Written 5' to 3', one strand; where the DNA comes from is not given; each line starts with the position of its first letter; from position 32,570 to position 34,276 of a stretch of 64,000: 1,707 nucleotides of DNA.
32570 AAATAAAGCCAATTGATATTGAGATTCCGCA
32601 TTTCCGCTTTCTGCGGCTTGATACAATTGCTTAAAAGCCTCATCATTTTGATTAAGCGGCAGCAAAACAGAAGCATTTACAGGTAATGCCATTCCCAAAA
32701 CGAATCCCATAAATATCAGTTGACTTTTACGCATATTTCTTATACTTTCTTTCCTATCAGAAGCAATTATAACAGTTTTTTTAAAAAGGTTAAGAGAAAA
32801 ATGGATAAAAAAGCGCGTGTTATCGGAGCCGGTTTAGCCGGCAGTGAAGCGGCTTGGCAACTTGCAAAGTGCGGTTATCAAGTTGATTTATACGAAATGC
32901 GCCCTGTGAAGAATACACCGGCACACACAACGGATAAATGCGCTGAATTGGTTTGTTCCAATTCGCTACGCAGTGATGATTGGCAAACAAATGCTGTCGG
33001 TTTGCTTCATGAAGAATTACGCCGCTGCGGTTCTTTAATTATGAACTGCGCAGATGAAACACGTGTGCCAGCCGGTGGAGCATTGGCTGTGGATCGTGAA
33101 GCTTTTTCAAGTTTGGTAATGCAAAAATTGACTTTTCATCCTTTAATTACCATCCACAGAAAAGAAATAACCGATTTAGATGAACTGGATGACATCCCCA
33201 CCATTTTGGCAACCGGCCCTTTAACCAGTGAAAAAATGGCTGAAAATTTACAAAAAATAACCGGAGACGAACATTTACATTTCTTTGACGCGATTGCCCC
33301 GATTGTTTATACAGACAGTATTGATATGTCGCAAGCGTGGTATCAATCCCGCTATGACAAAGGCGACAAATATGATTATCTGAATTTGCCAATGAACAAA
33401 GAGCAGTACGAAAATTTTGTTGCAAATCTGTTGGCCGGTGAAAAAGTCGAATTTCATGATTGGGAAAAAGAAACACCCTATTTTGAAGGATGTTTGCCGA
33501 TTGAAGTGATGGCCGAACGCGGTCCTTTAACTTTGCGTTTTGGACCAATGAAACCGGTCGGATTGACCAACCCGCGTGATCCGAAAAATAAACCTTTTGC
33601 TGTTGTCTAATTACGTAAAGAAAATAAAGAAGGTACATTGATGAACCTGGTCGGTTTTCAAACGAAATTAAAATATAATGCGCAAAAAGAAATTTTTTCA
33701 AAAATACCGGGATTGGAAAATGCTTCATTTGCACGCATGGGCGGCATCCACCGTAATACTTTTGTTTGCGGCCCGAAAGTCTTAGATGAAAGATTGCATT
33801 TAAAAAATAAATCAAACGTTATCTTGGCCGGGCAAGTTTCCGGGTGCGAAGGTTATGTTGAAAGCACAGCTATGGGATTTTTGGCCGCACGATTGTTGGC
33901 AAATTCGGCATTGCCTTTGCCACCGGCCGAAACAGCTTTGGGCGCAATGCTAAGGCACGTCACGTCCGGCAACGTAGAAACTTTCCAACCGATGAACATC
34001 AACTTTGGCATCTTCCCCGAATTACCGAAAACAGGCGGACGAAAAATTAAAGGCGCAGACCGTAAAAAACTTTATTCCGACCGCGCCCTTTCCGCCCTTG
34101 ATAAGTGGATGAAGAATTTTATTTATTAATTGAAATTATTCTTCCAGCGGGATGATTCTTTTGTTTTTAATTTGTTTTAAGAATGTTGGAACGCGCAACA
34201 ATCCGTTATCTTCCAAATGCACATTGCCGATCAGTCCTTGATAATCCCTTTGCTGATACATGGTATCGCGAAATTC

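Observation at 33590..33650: trmFO split by a single in-frame TAA exactly at a conserved Gln codon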

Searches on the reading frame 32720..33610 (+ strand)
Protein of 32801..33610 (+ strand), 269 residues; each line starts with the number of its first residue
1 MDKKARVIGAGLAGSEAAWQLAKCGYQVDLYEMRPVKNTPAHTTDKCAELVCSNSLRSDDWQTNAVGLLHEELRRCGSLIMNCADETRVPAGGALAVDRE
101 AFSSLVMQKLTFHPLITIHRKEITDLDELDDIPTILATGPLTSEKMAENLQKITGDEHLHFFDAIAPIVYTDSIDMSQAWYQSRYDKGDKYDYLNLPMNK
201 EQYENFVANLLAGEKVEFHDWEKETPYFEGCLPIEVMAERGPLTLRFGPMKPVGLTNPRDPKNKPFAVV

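Call 10: search_protein_families(library=ncbifam, proteins=[window:32801-33607:+])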
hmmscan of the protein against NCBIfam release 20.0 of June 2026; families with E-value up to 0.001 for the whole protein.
window:32801-33607:+ (269 aa): 13 families
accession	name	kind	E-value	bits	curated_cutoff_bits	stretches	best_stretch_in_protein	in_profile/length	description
NF003739.0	PRK05335.1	equivalog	2e-124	415.7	262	1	2-269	3-264/441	methylenetetrahydrofolate--tRNA-(uracil(54)-C(5))-methyltransferase (FADH(2)-oxidizing) TrmFO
TIGR00137.1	gid_trmFO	equivalog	2e-108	363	428.65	1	4-269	2-261/433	FADH(2)-oxidizing methylenetetrahydrofolate--tRNA-(uracil(54)-C(5))-methyltransferase TrmFO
TIGR02032.1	GG-red-SF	subfamily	9.5e-06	25.5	158.8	1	7-125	5-116/297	geranylgeranyl reductase family protein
TIGR03197.1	MnmC_Cterm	equivalog_domain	3.7e-05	23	174.2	1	5-34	2-31/400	FAD-dependent 5-carboxymethylaminomethyl-2-thiouridine(34) oxidoreductase MnmC1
NF010590.0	PRK13984.1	equivalog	7e-05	21.1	946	1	2-35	288-321/611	putative oxidoreductase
NF005547.0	PRK07208.1-3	equivalog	8.2e-05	21.5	380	1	2-35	4-37/465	hypothetical protein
NF053548.1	violacein_VioC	equivalog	0.00014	21.1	760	1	3-84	2-85/429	NADP-dependent violacein biosynthesis oxygenase VioC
NF002480.1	PRK01747.1-1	equivalog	0.0002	19.9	540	1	3-34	249-280/645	bifunctional tRNA (5-methylaminomethyl-2-thiouridine)(34)-methyltransferase MnmC2/FAD-dependent 5-carboxymethylaminomethyl-2-thiouridine(34)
TIGR03467.1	HpnE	equivalog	0.00022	20.7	283.05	1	7-35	3-31/430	hydroxysqualene dehydroxylase HpnE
NF045663.1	diclust_near_Sec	equivalog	0.00031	19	530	1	2-34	106-138/759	pyridine nucleotide-disulfide oxidoreductase/dicluster-binding protein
NF049967.1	QhpG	equivalog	0.00075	18.5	240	0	7-34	3-30/423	flavin-dependent monooxygenase QhpG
NF009410.0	PRK12771.1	subfamily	0.00084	18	516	0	3-35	139-171/566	NAD(P)-binding protein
NF005313.0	PRK06847.1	subfamily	0.00085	18.4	372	0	3-37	5-39/375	hypothetical protein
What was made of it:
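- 32801..34129 (+): Complete trmFO reading frame: 442 sense codons plus the natural TAA stop, interrupted once. NCBIfam TrmFO equivalog hits for both halves (call 10).
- On TrmFO (NCBIfam NF003739 / TIGR00137 equivalogs): The N-fragment alone scores 415.7 bits against a cutoff of 262 (call 10).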

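Call 11: search_protein_families(library=pfam, proteins=[window:32801-33607:+])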
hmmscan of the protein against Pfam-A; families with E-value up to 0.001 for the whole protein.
window:32801-33607:+ (269 aa): 3 families
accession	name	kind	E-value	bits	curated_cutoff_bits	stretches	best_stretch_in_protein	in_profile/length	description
PF01134.28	GIDA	-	2.2e-58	198.6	22.1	1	6-259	3-281/391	Glucose inhibited division protein A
PF13450.12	NAD_binding_8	-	3.3e-06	27.7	21.9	1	7-35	1-29/68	NAD(P)-binding Rossmann-like domain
PF01266.30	DAO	-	1.6e-05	25.1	27.9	1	7-75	4-70/353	FAD dependent oxidoreductase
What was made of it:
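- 32801..33607 (+): The 269-aa N-terminal product that would be made if the stop is real. It holds the GxGxxG FAD motif and both conserved Cys (C52, C231) but lacks the last third of the FAD/GidA fold. NF003739 profile 3-264, 415.7 bits; Pfam GIDA profile 3-281 of 391 (calls 10, 11).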

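Call 16: find_encoding_contigs(protein=window:32801-33610:+, flank=6000, max_places=10)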
Protein window:32801-33610:+ (269 aa): no gene with exactly this product is on record in the collection.

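Call 18: list_cluster_members(proteins=[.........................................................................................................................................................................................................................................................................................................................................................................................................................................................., window:32801-33607:+, window:32720-33607:+, window:33638-34126:+, window:33641-34126:+])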
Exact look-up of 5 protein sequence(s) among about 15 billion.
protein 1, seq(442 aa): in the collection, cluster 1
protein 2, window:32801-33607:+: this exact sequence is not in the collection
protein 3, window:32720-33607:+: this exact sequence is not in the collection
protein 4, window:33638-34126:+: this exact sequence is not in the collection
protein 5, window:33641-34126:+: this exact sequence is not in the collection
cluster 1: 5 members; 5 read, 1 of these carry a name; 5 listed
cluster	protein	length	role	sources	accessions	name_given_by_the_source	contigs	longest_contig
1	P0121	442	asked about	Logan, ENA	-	-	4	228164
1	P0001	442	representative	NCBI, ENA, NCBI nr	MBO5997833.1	MAG: methylenetetrahydrofolate--tRNA-(uracil(54)-C(5))-methyltransferase ... | methylenetetrahydrofolate--tRNA-(uracil(54)-C(5))-methyltransferase (FADH(2)-oxidizing) ...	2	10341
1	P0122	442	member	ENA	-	-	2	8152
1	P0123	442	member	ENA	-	-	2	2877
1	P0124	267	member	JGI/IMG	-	-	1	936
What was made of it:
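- Tried and rejected: Exact look-ups of the truncated products (269, 296, 163 and 162 aa) found nothing (calls 16, 18).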

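Call 20: find_related_loci(query=P0121, collection=genome_contigs, flank=3000)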
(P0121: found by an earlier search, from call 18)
Query P0121 (442 aa) in genome_contigs; peptide patterns used: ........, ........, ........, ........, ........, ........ (x = any residue, [..] = any of these).
600 stretches matched a pattern (row limit reached: there are more); 588 encode a relative of the query (tblastn E <= 1e-3); the best 80 are kept; 80 distinct loci.
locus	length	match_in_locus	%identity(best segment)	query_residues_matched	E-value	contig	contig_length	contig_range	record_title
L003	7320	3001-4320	66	1-438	0e+0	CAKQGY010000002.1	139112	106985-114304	MAG: uncultured Alphaproteobacteria bacterium isolate REFINED_METABAT215_TOP10_CONTIGS_1500_ASSEMBLY_K77_MERGED__Hadza_M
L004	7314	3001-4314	67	2-436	0e+0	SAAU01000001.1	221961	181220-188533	MAG: Alphaproteobacteria bacterium isolate INTA.CYC.063 contig-100_14, whole genome shotgun sequence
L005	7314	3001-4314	64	7-439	0e+0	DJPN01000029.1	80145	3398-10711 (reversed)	MAG TPA_asm: Alphaproteobacteria bacterium UBA6411 UBA6411_contig_266, whole genome shotgun sequence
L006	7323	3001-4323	64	3-437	0e+0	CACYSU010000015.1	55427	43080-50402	MAG: uncultured Rhodospirillales bacterium isolate RUG12246 genome assembly, contig: RUG12246_asm_15, whole genome shotg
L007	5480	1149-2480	61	1-437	0e+0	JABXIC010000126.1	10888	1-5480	MAG: Methylocystaceae bacterium isolate HF-Dia15 c_000000032219, whole genome shotgun sequence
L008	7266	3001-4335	62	2-438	1e-178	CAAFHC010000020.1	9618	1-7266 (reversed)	MAG TPA_asm: Alphaproteobacteria bacterium, isolate HGM16780, WGS project CAAFHC010000000 data, contig: SRS146812_64_k99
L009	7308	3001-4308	59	2-436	6e-175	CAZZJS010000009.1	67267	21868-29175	MAG TPA_asm: uncultured Rickettsiales bacterium isolate SRP065251_co1_43 genome assembly, contig: NODE_167_length_67267_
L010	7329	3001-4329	59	1-437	5e-174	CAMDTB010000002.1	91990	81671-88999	MAG: Rhizobium sp. Q54 isolate ZE-13nov19-169 genome assembly, contig: ZE-13nov19-C143, whole genome shotgun sequence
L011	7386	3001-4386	59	3-441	1e-173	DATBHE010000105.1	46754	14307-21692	MAG TPA_asm: Pseudolabrys sp. isolate SMAG_U3856 k141_334162, whole genome shotgun sequence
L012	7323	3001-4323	60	1-436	1e-173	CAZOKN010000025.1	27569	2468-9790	MAG TPA_asm: uncultured Rickettsiaceae bacterium isolate SRP286056_co1_34 genome assembly, contig: NODE_1961_length_2756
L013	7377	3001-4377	59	7-441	1e-173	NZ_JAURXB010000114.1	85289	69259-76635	MAG: Bradyrhizobium sp. isolate E10_concoct.bin.67 E10_k141_263762, whole genome shotgun sequence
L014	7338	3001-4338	60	2-437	2e-173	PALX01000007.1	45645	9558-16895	MAG: Micavibrio sp. isolate SAT33 314045, whole genome shotgun sequence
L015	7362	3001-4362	59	3-438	5e-173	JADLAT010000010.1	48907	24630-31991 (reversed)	MAG: Alphaproteobacteria bacterium isolate SJ137 c_000000551248, whole genome shotgun sequence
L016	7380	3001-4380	58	2-437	3e-172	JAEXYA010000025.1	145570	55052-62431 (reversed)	MAG: Proteobacteria bacterium isolate OH_HDB_170 k127_500191, whole genome shotgun sequence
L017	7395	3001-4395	58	1-441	2e-172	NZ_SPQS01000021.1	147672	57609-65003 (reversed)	Bradyrhizobium frederickii strain CNPSo 3426 scaffold_20, whole genome shotgun sequence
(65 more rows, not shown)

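Call 27: find_encoding_contigs(protein=P0121, flank=10000, max_places=10)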
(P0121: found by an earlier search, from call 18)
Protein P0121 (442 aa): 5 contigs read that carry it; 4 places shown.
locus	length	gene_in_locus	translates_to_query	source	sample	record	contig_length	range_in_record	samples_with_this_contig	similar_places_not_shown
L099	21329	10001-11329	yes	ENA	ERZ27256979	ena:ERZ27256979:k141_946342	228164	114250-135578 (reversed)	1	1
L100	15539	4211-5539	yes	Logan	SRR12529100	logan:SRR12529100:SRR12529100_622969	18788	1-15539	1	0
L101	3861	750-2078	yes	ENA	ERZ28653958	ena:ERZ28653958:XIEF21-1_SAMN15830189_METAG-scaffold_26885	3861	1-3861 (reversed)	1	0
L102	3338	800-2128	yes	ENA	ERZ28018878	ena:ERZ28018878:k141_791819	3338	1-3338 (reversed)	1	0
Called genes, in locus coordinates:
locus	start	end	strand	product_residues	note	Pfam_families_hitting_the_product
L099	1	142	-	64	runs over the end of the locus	-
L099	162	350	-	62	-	-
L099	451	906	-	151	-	PF04138:GtrA_DPMS_TM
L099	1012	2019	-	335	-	PF00873:ACR_tran (weak), PF02355:SecD_SecF_C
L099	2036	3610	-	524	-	PF21760:SecD_1st, PF22599:SecDF_P1_head, PF02355:SecD_SecF_C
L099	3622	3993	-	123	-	PF02699:YajC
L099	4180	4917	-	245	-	-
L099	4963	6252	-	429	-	PF13167:GTP-bdg_N, PF16360:GTP-bdg_M, PF01926:MMR_HSR1, PF19275:HflX_C (weak)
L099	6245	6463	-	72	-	PF17209:Hfq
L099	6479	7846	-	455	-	PF02254:TrkA_N, PF03435:Sacchrp_dh_NADP (faint), PF03807:F420_oxidored (faint), PF13241:NAD_binding_7 (faint), PF13460:NAD_binding_10 (faint), PF02254:TrkA_N, PF02080:TrkA_C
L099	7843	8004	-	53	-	PF02954:HTH_8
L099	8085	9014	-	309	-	PF01207:Dus, PF01680:SOR_SNZ (faint)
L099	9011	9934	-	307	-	PF08238:Sel1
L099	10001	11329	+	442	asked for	PF01134:GIDA, PF13450:NAD_binding_8 (weak)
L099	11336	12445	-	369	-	PF13433:Peripla_BP_5 (weak), PF13458:Peripla_BP_6, PF01094:ANF_receptor (faint)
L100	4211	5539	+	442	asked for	PF01134:GIDA, PF13450:NAD_binding_8 (weak)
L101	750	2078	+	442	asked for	PF01134:GIDA, PF13450:NAD_binding_8 (weak)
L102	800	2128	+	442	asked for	PF01134:GIDA, PF13450:NAD_binding_8 (weak)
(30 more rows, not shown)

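Call 31: search_solved_structures(query=P0121, show_alignments=2, max_evalue=1e-20)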
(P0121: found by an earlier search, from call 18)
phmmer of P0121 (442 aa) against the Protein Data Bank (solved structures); distinct sequences matched with E-value up to 1e-20: 1.
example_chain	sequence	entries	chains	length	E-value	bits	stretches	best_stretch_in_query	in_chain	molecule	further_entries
3g5q_A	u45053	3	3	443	6.9e-126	423.7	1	4-438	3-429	Methylenetetrahydrofolate--tRNA-(uracil-5-)-methyltransferase trmFO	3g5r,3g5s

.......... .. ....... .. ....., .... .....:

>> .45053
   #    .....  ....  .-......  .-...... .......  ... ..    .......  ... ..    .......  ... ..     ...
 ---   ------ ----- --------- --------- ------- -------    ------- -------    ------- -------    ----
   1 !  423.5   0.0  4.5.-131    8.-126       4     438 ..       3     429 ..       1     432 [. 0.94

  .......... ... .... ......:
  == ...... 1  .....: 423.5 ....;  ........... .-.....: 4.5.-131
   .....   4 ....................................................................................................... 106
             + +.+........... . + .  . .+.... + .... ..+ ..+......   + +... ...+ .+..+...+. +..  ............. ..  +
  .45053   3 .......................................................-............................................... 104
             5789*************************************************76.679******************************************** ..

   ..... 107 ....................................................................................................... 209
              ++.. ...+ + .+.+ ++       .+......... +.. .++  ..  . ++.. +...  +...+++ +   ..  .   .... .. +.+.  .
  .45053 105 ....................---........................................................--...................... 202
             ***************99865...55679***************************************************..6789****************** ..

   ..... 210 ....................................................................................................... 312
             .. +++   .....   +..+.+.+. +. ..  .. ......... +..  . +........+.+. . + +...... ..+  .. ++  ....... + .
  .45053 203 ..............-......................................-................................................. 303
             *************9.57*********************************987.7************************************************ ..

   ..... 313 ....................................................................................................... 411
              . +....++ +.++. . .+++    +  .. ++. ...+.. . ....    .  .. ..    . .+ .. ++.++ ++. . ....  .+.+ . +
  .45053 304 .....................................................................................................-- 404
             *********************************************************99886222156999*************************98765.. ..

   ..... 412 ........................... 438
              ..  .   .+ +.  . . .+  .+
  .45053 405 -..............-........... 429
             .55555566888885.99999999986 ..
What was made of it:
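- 32801..33607 (+): Alignment to 3G5Q (call 31).
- On TrmFO (NCBIfam NF003739 / TIGR00137 equivalogs): Alignment to 3G5Q covers residues 4-438 (call 31). They align with VCSNSL and FEACVP of 3G5Q (call 31).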

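Call 37: search_protein_families(library=ncbifam, proteins=[P0121], max_evalue=1e-20)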
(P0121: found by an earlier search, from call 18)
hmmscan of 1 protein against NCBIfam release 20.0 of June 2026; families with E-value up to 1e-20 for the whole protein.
P0121 (442 aa): 2 families
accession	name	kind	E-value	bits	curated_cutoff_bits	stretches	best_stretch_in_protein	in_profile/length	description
NF003739.0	PRK05335.1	equivalog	4.8e-196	651.8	262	1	2-439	3-437/441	methylenetetrahydrofolate--tRNA-(uracil(54)-C(5))-methyltransferase (FADH(2)-oxidizing) TrmFO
TIGR00137.1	gid_trmFO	equivalog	1.6e-171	570.9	428.65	1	4-439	2-432/433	FADH(2)-oxidizing methylenetetrahydrofolate--tRNA-(uracil(54)-C(5))-methyltransferase TrmFO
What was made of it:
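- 32801..34129 (+): The restored allele P0121 scores 651.8 bits against NF003739 (cutoff 262) and 570.9 against TIGR00137 (cutoff 428.65) (call 37).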

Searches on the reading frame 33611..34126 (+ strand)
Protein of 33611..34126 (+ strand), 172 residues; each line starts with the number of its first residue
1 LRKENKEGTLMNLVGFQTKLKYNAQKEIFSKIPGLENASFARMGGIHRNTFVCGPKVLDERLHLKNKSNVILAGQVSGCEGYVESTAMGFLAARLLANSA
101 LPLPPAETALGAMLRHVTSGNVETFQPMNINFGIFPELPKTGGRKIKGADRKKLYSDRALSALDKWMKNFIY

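Call 10: search_protein_families(library=ncbifam, proteins=[window:33611-34126:+])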
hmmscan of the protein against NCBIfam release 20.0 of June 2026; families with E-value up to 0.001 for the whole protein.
window:33611-34126:+ (172 aa): 3 families
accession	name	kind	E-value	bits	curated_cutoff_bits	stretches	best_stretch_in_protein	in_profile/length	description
NF003739.0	PRK05335.1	equivalog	3.4e-63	213.9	262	1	1-169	266-437/441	methylenetetrahydrofolate--tRNA-(uracil(54)-C(5))-methyltransferase (FADH(2)-oxidizing) TrmFO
TIGR00137.1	gid_trmFO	equivalog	1.1e-54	185.9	428.65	1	1-169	263-432/433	FADH(2)-oxidizing methylenetetrahydrofolate--tRNA-(uracil(54)-C(5))-methyltransferase TrmFO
TIGR00136.1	mnmG_gidA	equivalog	8.3e-10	37.6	524.85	1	11-93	301-382/616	tRNA uridine-5-carboxymethylaminomethyl(34) synthesis enzyme MnmG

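Call 11: search_protein_families(library=pfam, proteins=[window:33611-34126:+])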
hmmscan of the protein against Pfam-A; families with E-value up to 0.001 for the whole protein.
window:33611-34126:+ (172 aa): 1 family
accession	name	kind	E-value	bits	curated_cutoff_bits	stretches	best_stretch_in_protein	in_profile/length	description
PF01134.28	GIDA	-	8e-31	107.9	22.1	1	1-100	289-387/391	Glucose inhibited division protein A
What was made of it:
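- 33611..34126 (+): The untranslated (or orphaned) C-terminal 172 codons of trmFO, identical to the intact alleles. NF003739 profile 266-437; Pfam GIDA 289-387 (calls 10, 11).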

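Call 37: search_protein_families(library=ncbifam, proteins=[P0121], max_evalue=1e-20)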
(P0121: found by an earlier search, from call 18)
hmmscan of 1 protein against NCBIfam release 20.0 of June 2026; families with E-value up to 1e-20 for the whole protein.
P0121 (442 aa): 2 families
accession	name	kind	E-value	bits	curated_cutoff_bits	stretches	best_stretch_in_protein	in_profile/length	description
NF003739.0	PRK05335.1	equivalog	4.8e-196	651.8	262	1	2-439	3-437/441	methylenetetrahydrofolate--tRNA-(uracil(54)-C(5))-methyltransferase (FADH(2)-oxidizing) TrmFO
TIGR00137.1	gid_trmFO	equivalog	1.6e-171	570.9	428.65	1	4-439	2-432/433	FADH(2)-oxidizing methylenetetrahydrofolate--tRNA-(uracil(54)-C(5))-methyltransferase TrmFO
